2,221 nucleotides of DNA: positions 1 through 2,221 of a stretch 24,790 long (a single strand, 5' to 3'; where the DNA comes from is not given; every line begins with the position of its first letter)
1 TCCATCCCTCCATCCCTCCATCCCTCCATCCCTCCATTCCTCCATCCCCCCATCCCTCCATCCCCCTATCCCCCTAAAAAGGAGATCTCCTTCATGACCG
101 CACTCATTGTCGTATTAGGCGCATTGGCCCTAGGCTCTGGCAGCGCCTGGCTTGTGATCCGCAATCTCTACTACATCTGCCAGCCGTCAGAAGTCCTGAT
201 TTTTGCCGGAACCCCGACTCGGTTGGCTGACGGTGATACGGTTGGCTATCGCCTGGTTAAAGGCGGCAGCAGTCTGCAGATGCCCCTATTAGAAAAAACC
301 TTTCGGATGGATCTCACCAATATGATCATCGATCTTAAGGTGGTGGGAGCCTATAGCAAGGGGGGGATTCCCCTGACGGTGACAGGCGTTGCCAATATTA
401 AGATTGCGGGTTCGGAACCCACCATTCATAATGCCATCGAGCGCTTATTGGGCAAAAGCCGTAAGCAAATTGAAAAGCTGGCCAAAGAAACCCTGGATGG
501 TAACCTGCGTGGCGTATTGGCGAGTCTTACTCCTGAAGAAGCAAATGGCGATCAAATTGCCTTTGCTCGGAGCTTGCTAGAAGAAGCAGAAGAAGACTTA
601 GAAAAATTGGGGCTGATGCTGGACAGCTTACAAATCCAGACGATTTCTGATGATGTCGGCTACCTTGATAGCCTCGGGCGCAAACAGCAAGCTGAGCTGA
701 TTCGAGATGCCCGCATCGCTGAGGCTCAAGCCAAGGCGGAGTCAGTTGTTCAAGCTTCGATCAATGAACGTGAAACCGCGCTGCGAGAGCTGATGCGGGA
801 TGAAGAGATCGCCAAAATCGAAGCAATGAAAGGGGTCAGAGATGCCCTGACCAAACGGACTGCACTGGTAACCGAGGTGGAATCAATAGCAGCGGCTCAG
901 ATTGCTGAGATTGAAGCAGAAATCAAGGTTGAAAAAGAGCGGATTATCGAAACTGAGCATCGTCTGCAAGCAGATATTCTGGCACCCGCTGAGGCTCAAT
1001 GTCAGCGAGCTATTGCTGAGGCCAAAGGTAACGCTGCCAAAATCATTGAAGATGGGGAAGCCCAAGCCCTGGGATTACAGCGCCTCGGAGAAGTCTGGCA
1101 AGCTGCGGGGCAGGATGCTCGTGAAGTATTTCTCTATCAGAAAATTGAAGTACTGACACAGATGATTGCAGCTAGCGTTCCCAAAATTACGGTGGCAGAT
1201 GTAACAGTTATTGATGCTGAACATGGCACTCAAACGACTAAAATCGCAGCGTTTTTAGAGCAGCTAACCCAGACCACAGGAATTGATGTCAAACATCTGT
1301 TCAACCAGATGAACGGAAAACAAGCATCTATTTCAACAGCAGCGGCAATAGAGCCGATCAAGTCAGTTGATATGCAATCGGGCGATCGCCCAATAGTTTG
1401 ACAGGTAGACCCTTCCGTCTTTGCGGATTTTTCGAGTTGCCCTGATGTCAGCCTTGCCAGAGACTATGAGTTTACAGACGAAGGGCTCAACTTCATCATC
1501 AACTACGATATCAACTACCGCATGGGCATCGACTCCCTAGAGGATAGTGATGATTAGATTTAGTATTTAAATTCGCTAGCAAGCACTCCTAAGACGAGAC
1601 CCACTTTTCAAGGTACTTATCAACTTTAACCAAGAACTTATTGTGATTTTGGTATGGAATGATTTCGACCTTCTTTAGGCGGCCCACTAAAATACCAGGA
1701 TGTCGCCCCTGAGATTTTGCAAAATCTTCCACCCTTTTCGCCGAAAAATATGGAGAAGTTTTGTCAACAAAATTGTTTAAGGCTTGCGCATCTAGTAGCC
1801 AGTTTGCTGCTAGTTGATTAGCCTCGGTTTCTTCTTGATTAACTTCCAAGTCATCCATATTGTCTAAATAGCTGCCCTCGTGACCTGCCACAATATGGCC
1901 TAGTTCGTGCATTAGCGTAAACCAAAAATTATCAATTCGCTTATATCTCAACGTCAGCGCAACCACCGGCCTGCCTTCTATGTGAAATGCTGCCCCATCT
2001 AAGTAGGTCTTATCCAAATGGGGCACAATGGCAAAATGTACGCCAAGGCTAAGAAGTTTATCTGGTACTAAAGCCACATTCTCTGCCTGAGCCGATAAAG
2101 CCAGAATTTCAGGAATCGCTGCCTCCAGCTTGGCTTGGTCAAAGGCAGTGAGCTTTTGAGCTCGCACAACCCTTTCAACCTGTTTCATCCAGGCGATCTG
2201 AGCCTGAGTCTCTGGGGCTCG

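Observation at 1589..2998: higB toxin followed by a HigA antitoxin fused to an ImmA/IrrE HEXXH metallopeptidase (HigB / HigA-peptidase module)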

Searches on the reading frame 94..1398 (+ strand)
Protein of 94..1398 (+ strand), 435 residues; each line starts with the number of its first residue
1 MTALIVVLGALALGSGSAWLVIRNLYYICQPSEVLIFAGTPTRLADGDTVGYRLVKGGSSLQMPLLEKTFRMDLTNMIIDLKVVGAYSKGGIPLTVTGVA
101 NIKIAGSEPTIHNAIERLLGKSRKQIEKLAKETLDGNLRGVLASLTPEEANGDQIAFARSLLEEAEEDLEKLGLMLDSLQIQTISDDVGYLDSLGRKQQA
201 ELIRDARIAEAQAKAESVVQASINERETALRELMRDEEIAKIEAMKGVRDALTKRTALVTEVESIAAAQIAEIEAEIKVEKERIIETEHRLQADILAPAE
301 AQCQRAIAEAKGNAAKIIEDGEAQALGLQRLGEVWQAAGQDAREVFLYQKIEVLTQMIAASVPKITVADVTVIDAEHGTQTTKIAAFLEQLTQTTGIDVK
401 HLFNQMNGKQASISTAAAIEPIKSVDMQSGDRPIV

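Call 65: search_protein_families(library=pfam, proteins=[window:94-1398:+], max_evalue=0.00001)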
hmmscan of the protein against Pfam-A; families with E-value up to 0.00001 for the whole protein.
window:94-1398:+ (435 aa): 1 family
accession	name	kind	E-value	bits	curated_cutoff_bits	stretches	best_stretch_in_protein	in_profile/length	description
PF01145.31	Band_7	-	1.1e-21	78.1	23.6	1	30-215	4-176/176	SPFH domain / Band 7 family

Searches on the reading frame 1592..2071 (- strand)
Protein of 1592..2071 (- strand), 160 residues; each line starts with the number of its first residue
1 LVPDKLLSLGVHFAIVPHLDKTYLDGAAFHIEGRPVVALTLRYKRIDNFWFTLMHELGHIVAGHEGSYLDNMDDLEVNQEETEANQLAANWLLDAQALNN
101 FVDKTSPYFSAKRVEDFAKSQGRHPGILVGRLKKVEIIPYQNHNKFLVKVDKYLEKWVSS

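Call 58: search_solved_structures(query=A3, max_evalue=10, show_alignments=5)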
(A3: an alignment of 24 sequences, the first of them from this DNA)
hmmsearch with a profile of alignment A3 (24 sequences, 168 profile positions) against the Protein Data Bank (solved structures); distinct sequences matched with E-value up to 10: 5.
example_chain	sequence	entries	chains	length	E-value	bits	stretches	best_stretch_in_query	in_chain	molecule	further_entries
9vzy_A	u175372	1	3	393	0.087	16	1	24-101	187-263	HTH cro/C1-type domain-containing protein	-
3f44_A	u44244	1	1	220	0.1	15.7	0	76-138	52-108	putative monooxygenase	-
7t5t_A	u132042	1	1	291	0.87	12.7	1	52-107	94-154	CapP toxin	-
4l7a_A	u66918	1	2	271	0.91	12.6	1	44-73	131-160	Uncharacterized protein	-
5zum_A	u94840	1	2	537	1.4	12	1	50-108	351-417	dipeptidyl-peptidase III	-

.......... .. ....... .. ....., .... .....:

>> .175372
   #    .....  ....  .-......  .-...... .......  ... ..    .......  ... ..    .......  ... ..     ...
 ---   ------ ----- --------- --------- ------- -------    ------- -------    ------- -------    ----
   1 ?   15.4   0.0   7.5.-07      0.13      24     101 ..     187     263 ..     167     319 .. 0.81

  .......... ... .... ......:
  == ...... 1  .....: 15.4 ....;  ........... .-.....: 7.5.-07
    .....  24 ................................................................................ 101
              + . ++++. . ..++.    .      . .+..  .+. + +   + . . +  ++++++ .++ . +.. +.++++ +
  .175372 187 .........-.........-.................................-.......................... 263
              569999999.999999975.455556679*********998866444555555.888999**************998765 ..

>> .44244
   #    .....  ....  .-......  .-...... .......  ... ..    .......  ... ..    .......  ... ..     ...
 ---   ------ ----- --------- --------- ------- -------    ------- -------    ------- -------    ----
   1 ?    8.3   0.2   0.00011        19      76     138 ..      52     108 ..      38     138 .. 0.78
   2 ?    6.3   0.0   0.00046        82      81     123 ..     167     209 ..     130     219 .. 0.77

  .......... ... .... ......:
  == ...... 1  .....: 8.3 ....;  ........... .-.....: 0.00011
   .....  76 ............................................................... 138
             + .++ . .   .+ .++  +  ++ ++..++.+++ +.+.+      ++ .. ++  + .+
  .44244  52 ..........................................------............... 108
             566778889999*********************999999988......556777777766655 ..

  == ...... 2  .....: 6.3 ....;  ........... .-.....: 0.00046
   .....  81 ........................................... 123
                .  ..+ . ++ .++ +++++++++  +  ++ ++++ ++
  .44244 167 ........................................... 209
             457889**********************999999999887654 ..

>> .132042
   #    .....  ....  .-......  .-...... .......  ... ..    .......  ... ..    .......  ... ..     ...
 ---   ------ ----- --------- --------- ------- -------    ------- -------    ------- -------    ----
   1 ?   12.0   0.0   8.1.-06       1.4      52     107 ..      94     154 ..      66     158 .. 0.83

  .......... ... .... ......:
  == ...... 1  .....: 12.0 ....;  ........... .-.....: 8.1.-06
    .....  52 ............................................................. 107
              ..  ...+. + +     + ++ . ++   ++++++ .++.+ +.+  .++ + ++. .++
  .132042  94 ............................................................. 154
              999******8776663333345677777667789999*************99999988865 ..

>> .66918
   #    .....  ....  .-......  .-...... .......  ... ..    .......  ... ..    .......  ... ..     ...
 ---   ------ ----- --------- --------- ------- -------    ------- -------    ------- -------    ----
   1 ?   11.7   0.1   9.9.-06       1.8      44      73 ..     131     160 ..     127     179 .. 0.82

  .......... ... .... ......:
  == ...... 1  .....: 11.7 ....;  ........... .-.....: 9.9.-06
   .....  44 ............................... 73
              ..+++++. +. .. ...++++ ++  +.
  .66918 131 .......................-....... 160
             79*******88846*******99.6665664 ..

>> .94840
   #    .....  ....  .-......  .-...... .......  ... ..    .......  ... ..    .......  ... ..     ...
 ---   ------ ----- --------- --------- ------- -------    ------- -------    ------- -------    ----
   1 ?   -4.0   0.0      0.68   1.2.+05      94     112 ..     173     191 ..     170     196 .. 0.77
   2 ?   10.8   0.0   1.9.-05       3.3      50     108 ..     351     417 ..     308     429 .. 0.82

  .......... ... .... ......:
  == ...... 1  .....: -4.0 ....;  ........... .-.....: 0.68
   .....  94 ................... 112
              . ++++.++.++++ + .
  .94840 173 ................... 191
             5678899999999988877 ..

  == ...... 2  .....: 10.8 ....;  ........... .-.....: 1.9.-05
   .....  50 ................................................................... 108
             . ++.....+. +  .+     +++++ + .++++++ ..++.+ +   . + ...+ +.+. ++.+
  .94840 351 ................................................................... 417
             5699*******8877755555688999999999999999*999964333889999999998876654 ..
